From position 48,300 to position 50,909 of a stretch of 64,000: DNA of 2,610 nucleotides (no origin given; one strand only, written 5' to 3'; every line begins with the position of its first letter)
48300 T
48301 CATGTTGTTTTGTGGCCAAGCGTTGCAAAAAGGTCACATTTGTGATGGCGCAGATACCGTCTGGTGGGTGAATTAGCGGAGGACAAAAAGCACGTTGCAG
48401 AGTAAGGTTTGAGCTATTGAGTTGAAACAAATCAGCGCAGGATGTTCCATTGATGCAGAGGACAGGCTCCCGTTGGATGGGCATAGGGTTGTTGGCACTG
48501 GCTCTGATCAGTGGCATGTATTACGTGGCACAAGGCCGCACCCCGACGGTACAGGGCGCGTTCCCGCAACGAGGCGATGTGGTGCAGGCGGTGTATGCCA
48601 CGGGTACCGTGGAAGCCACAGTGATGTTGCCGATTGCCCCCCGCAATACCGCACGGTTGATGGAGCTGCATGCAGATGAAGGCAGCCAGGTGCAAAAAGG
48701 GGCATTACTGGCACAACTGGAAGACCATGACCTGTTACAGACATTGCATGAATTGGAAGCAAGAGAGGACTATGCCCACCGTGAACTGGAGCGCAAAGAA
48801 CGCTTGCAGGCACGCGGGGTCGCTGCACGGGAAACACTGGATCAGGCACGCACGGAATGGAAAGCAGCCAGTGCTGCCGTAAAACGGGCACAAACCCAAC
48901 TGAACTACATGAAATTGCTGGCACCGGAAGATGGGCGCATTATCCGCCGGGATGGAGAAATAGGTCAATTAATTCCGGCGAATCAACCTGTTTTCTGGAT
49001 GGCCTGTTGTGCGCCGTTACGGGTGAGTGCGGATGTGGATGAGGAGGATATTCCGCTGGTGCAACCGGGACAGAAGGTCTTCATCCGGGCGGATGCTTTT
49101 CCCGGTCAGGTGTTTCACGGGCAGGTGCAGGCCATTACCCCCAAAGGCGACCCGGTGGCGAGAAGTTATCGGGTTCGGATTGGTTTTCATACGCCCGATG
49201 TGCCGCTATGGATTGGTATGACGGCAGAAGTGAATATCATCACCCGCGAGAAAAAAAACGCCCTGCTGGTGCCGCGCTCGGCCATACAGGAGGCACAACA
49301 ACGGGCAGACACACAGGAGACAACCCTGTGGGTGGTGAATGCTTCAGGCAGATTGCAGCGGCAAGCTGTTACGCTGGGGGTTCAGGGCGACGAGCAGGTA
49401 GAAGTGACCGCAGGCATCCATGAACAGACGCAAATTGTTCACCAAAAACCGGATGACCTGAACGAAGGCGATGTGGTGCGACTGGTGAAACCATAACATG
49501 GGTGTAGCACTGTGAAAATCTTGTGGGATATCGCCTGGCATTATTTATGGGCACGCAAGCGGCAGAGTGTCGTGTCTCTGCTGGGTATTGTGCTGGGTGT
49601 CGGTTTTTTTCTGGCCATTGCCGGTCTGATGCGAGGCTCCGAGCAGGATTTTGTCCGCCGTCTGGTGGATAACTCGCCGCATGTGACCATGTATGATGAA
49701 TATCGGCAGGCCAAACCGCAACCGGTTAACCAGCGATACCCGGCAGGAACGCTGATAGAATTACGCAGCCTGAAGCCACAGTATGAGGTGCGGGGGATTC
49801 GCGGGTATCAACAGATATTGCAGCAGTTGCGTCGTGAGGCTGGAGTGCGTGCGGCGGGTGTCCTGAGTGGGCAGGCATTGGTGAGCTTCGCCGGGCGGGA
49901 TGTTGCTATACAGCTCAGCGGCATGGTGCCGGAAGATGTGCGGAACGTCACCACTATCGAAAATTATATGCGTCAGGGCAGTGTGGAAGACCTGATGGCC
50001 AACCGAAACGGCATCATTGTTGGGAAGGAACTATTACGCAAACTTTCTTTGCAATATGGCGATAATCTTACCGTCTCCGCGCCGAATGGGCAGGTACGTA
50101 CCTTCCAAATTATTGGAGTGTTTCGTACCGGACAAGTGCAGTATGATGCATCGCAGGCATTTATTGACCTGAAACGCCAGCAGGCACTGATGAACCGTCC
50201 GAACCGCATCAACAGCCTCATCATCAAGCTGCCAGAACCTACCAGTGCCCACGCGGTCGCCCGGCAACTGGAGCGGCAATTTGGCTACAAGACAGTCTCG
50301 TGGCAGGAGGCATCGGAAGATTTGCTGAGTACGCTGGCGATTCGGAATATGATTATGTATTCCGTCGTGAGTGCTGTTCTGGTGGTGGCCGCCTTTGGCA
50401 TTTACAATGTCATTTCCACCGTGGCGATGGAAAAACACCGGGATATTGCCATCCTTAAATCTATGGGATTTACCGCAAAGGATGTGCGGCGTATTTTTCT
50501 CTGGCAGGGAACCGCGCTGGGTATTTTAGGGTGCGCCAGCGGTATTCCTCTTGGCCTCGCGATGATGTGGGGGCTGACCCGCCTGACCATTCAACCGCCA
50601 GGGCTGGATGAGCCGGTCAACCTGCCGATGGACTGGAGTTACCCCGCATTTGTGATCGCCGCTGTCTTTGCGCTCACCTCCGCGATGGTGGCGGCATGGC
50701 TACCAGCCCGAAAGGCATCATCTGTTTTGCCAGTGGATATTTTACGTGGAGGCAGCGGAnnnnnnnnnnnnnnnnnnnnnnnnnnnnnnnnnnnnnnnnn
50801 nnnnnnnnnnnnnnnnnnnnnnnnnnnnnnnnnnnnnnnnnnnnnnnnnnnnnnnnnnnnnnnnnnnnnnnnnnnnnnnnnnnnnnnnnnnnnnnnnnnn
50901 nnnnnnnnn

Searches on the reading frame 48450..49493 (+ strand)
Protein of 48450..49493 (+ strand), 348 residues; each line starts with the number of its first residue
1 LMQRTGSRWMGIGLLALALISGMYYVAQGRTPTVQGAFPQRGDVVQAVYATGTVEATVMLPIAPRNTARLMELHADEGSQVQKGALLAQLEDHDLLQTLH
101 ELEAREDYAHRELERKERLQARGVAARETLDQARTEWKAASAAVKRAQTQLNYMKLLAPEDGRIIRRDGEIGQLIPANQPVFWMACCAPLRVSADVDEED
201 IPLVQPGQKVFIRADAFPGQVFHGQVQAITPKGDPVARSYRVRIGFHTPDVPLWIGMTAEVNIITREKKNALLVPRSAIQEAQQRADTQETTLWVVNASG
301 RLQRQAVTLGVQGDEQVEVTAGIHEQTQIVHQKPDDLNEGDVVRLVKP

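Call 48: search_protein_families(library=ncbifam, proteins=[window:48450-49493:+], max_evalue=1e-10)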
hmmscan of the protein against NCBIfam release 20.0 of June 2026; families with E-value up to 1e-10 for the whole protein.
window:48450-49493:+ (348 aa): 11 families
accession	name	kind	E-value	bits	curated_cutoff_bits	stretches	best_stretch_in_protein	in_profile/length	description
TIGR01730.1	RND_mfp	subfamily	1.1e-58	198.7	94.9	1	41-345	8-321/322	efflux RND transporter periplasmic adaptor subunit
TIGR00999.1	8a0102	subfamily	1.2e-31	109.8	319.3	1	78-330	1-263/271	CzcB/NccB family metal efflux transporter periplasmic adaptor subunit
NF008589.1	PRK11556.1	equivalog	5.9e-27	94.6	391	1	30-348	55-390/392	MdtA/MuxA family multidrug efflux RND transporter periplasmic adaptor subunit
NF008606.0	PRK11578.1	equivalog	1.4e-25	90.2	342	1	8-331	10-362/371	macrolide transporter subunit MacA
NF002939.0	PRK03598.1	equivalog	5.1e-25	88.3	393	1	126-233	177-284/332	secretion protein HlyD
TIGR02971.1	heterocyst_DevB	subfamily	2.9e-19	69.6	129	1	101-230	153-279/327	ABC exporter membrane fusion protein, DevB family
TIGR00998.1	8a0101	subfamily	2.6e-18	66.1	390.8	1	138-231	189-283/334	EmrA/EmrK family multidrug efflux transporter periplasmic adaptor subunit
TIGR01843.1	type_I_hlyD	subfamily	4.2e-15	55.6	208.65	0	108-268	225-401/422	HlyD family type I secretion periplasmic adaptor subunit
NF007785.0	PRK10476.1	equivalog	8.5e-14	51.1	376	0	129-230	184-285/347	multidrug transporter subunit MdtN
NF045680.1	DiMtlExpIhpB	equivalog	2.3e-13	49.8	450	1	150-326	134-303/326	divalent metal ion exporter adaptor subunit IhpB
NF007303.0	PRK09783.1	subfamily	4.7e-11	41.7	390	1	78-331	148-386/414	copper/silver efflux system membrane fusion protein CusB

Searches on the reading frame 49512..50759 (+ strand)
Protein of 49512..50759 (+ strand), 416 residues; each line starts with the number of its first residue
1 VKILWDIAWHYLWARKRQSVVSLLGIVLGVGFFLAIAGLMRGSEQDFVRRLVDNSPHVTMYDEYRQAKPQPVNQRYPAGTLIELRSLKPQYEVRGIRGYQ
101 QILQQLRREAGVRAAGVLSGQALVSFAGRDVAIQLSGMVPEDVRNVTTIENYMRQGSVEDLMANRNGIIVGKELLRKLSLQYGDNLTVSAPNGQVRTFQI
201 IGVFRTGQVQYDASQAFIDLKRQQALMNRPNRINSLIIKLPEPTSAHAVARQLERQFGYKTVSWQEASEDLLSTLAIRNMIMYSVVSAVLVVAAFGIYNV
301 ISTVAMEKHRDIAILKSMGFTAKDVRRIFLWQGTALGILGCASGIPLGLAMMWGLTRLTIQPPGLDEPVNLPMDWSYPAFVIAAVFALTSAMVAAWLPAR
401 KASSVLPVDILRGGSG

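Call 48: search_protein_families(library=ncbifam, proteins=[window:49512-50759:+], max_evalue=1e-10)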
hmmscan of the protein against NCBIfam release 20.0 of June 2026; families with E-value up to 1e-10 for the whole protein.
window:49512-50759:+ (416 aa): 5 families
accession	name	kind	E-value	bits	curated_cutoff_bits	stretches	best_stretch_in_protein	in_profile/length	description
TIGR02212.1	lolCE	equivalog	1.3e-60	205.5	362.45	1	96-412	72-409/411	lipoprotein-releasing ABC transporter permease subunit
NF008357.0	PRK11146.1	exception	4.4e-31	108.1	439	1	7-413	9-413/414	lipoprotein-releasing ABC transporter permease subunit LolE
NF008076.0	PRK10814.1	exception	4.6e-28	98.3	473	1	109-412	87-397/399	lipoprotein-releasing ABC transporter permease subunit LolC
TIGR02213.1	lolE_release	exception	2.7e-27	95.7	540.35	1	7-412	6-409/411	lipoprotein-releasing ABC transporter permease subunit LolE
TIGR03434.1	ADOP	subfamily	1.3e-16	59.9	622.3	1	97-412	476-801/803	ADOP family duplicated permease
